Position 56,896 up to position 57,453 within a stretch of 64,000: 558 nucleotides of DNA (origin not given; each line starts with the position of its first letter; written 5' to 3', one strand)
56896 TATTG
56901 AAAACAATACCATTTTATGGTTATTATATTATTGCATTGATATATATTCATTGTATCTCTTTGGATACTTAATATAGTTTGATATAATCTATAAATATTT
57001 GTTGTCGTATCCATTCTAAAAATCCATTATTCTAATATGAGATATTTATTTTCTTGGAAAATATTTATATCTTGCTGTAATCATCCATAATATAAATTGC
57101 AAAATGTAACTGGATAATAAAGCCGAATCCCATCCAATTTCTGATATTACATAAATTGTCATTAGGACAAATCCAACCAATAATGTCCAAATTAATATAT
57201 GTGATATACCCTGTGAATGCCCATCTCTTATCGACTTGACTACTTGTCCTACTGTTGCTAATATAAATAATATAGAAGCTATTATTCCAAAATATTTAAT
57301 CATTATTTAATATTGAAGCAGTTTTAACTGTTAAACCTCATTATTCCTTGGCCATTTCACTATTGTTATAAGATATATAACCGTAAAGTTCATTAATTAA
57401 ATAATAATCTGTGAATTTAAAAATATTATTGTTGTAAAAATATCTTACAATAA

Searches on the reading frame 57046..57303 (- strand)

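Call 10: search_protein_families(library=pfam, proteins=[window:57046-57303:-], max_evalue=1)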
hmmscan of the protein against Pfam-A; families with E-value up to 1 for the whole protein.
window:57046-57303:- (85 aa): 2 families
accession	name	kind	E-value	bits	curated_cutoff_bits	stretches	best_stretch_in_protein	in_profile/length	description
PF04193.19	PQ-loop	-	0.00037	20.6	22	1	2-54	2-54/61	PQ loop repeat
PF06781.17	CrgA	-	0.27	11.9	24.8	1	6-58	36-88/89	Cell division protein CrgA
